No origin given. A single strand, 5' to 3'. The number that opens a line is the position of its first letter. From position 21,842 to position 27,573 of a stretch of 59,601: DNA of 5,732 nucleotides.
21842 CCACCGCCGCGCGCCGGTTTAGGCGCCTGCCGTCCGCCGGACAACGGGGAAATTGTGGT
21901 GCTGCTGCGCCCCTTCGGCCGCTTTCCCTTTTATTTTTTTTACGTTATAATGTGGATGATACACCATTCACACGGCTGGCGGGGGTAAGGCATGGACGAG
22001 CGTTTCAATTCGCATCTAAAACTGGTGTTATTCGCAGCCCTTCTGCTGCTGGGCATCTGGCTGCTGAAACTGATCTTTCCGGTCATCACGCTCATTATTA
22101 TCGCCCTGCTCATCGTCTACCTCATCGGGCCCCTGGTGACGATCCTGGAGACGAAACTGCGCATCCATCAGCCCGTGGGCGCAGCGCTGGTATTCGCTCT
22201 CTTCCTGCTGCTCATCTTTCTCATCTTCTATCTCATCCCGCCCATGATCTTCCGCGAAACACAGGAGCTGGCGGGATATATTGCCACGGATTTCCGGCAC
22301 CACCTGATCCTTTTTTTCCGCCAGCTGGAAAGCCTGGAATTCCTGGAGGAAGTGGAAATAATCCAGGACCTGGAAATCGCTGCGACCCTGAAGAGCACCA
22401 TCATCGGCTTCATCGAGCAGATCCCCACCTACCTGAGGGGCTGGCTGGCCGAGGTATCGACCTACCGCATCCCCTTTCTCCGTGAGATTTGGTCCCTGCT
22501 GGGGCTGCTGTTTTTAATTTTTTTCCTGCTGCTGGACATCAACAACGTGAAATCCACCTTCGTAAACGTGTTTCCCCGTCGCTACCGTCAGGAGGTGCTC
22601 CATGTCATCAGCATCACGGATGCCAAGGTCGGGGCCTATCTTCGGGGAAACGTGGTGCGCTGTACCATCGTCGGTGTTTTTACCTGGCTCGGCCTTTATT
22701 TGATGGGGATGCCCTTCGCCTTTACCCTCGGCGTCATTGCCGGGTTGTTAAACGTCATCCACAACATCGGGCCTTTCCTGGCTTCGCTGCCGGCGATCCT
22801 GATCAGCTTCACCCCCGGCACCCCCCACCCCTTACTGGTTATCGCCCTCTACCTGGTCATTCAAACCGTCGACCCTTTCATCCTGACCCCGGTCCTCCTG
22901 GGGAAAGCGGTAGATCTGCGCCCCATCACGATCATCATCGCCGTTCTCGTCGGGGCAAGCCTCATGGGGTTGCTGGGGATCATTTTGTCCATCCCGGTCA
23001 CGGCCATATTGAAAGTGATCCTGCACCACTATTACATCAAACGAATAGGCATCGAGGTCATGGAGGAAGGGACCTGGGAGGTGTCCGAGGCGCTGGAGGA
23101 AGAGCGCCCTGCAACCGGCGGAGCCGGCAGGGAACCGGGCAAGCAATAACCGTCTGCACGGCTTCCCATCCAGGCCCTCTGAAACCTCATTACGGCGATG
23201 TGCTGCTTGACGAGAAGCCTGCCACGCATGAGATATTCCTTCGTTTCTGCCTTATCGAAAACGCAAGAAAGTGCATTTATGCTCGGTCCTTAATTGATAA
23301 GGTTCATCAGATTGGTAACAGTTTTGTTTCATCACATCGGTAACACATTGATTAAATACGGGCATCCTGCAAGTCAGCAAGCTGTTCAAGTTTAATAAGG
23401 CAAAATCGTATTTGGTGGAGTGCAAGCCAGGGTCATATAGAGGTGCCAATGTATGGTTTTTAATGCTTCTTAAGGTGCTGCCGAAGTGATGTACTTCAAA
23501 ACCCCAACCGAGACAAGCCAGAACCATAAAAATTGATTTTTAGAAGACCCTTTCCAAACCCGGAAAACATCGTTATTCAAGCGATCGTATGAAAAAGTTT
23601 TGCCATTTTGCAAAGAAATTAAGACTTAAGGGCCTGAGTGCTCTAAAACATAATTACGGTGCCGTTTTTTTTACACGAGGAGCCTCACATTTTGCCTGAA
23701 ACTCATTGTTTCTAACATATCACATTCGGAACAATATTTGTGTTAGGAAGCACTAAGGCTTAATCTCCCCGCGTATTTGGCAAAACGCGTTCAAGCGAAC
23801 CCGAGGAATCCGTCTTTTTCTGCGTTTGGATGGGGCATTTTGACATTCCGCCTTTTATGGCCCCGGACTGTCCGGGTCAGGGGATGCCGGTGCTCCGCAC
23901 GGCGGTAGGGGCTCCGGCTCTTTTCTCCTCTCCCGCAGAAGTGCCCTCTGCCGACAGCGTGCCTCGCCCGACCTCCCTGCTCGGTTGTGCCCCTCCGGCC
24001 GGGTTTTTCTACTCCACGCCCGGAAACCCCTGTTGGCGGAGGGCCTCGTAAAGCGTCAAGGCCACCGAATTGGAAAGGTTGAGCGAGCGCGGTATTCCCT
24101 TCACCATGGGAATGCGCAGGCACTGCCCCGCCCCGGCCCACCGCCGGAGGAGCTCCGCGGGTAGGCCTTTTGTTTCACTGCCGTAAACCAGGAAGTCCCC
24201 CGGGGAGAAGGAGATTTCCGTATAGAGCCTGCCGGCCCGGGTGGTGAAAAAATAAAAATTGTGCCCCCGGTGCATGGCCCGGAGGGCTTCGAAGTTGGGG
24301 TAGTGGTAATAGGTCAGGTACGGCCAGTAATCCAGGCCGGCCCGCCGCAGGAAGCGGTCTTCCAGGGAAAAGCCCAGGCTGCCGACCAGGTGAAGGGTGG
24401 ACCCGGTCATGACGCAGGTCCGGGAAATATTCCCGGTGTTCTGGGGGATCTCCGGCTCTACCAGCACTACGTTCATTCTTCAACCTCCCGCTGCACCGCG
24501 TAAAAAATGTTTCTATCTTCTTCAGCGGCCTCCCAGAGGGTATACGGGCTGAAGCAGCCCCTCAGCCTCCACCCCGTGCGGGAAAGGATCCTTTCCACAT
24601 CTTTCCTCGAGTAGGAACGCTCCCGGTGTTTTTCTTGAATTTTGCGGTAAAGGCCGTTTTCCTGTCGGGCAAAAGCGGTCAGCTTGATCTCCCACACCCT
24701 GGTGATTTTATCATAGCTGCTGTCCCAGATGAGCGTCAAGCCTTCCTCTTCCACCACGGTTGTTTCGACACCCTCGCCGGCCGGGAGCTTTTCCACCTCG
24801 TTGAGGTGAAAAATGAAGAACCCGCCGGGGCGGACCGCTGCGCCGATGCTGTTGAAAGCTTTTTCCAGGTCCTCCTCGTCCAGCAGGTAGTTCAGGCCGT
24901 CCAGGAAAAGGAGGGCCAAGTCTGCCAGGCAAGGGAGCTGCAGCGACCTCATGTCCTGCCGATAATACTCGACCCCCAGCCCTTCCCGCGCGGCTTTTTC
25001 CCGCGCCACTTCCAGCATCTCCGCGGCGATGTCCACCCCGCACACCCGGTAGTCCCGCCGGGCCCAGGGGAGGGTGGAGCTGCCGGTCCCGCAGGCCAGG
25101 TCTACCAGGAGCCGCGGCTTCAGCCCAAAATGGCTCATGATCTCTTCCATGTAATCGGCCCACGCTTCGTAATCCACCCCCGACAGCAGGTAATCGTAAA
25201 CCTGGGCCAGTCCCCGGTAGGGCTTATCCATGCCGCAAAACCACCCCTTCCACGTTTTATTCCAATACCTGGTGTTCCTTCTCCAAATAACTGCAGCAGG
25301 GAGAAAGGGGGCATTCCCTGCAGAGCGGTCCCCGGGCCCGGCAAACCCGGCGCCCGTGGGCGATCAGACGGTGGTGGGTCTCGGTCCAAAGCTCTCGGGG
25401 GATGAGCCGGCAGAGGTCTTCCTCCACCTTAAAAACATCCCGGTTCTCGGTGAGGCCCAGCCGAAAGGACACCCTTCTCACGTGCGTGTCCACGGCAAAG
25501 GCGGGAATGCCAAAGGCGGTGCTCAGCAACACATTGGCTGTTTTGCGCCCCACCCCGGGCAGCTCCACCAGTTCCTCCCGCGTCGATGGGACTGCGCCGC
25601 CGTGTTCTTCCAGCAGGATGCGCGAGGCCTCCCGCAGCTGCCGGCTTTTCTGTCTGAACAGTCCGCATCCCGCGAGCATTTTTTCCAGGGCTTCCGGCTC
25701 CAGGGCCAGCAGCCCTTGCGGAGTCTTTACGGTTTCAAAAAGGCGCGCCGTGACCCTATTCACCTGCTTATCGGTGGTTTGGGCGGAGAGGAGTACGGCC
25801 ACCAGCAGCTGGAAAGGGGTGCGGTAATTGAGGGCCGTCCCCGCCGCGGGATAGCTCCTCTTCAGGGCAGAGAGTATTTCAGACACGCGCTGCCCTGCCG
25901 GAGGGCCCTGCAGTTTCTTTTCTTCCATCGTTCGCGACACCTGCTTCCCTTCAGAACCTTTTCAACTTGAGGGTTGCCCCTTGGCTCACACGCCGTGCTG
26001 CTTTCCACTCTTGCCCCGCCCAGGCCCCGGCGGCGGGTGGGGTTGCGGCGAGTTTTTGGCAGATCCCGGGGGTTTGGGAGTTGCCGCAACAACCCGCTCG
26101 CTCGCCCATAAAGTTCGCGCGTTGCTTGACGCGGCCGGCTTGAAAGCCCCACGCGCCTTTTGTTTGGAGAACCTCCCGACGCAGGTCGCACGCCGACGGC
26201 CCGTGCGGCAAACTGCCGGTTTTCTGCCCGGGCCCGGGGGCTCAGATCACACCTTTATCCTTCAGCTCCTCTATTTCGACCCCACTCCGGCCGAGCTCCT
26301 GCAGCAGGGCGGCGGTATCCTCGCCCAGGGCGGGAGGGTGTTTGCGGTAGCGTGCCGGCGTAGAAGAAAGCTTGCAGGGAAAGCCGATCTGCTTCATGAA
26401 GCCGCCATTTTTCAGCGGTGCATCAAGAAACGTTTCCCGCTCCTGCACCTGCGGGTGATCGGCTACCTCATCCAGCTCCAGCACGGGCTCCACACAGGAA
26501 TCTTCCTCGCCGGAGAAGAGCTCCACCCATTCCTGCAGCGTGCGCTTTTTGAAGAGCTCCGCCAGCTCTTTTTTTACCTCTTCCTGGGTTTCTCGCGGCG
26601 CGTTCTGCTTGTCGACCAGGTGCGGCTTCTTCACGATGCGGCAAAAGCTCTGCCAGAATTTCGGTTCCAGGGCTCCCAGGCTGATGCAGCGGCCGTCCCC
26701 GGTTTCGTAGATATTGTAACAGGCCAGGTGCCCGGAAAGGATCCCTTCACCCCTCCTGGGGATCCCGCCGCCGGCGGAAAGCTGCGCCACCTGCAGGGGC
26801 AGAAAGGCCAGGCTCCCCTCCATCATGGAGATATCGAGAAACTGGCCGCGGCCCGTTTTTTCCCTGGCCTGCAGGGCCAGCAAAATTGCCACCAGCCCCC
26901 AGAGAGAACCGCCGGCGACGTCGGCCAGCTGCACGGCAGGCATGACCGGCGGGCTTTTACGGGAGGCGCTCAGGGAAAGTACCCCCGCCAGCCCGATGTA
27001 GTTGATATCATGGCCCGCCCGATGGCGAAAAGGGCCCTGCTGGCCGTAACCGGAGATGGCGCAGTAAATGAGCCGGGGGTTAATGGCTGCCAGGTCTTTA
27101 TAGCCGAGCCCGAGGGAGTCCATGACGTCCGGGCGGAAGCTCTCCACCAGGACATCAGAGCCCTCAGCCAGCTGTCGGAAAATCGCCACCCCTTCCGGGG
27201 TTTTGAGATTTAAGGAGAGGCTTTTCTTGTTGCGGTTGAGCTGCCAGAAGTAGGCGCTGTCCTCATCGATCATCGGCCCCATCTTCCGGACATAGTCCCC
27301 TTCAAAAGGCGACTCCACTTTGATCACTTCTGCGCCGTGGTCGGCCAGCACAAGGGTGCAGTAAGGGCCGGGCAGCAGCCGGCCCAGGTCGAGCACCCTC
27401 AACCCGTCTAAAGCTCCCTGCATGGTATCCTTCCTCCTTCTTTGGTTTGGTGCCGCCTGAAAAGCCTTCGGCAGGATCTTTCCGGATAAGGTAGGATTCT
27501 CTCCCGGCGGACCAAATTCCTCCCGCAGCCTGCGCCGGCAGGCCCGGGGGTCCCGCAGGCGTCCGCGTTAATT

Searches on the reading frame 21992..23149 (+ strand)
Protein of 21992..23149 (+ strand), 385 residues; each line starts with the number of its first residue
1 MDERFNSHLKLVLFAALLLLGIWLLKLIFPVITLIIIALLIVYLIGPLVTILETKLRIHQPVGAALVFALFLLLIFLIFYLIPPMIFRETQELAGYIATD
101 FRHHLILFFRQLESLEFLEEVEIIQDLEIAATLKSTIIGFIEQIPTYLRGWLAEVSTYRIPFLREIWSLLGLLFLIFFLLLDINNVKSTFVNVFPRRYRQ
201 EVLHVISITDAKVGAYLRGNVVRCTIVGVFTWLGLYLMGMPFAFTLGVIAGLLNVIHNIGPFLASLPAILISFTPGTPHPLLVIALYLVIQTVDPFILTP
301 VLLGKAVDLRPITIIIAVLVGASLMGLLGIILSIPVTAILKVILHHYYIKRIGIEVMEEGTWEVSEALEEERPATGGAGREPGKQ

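Call 95: search_protein_families(library=pfam, proteins=[window:21992-23149:+], max_evalue=0.0001)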
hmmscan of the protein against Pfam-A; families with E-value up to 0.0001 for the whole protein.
window:21992-23149:+ (385 aa): 1 family
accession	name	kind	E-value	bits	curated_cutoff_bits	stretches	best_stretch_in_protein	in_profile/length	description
PF01594.21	AI-2E_transport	-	1.9e-55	188.8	34.3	1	13-347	6-326/327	AI-2E family transporter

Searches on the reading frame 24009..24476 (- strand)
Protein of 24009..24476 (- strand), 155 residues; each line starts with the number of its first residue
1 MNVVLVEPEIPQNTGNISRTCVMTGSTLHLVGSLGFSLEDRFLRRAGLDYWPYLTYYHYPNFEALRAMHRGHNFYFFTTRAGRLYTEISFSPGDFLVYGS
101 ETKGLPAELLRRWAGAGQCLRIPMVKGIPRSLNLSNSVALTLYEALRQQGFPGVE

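Call 95: search_protein_families(library=pfam, proteins=[window:24009-24476:-], max_evalue=0.0001)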
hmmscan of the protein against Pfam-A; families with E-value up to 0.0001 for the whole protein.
window:24009-24476:- (155 aa): 1 family
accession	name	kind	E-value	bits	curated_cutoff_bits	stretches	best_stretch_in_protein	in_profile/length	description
PF00588.24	SpoU_methylase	-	6.8e-27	94.8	29.7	1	2-143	3-142/142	SpoU rRNA Methylase family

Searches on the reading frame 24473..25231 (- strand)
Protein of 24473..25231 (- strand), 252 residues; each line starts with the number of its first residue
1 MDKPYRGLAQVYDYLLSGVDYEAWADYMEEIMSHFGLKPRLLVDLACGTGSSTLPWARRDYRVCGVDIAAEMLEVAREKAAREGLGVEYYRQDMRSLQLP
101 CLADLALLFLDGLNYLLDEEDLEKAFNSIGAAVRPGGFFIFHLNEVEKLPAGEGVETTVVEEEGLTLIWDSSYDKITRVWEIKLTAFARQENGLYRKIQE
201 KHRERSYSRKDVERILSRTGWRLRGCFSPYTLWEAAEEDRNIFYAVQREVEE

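Call 95: search_protein_families(library=pfam, proteins=[window:24473-25231:-], max_evalue=0.0001)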
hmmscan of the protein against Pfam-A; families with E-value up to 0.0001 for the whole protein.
window:24473-25231:- (252 aa): 5 families
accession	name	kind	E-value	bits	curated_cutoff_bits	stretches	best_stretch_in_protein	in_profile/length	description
PF13649.12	Methyltransf_25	-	6.8e-19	68.8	27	1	43-137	2-97/97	Methyltransferase domain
PF08241.18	Methyltransf_11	-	6.2e-15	56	21.2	1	43-141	1-95/95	Methyltransferase domain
PF13847.12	Methyltransf_31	-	7.3e-11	42.4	27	1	43-148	8-117/145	Methyltransferase domain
PF08242.18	Methyltransf_12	-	1.3e-09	39.1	30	1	43-139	1-98/98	Methyltransferase domain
PF01209.24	Ubie_methyltran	-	5.4e-07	29.6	20.1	1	16-137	27-147/233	ubiE/COQ5 methyltransferase family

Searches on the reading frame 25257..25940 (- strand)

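Call 95: search_protein_families(library=pfam, proteins=[window:25257-25940:-], max_evalue=0.0001)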
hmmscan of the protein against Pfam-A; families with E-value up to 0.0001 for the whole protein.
window:25257-25940:- (227 aa): 2 families
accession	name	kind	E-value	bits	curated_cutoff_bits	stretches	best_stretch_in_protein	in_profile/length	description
PF00730.31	HhH-GPD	-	1e-22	80.9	26.2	1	47-181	1-107/108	HhH-GPD superfamily base excision DNA repair protein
PF00633.29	HHH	-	6.1e-09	35.7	24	1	113-140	2-29/30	Helix-hairpin-helix motif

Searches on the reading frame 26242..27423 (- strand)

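Call 42: search_protein_families(library=pfam, proteins=[window:26242-27423:-], max_evalue=0.00001)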
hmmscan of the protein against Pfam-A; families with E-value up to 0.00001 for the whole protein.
window:26242-27423:- (393 aa): 1 family
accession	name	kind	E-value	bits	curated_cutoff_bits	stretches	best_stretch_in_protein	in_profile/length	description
PF02515.22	CoA_transf_3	-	3.1e-116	388.9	23.3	1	5-370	1-366/366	CoA-transferase family III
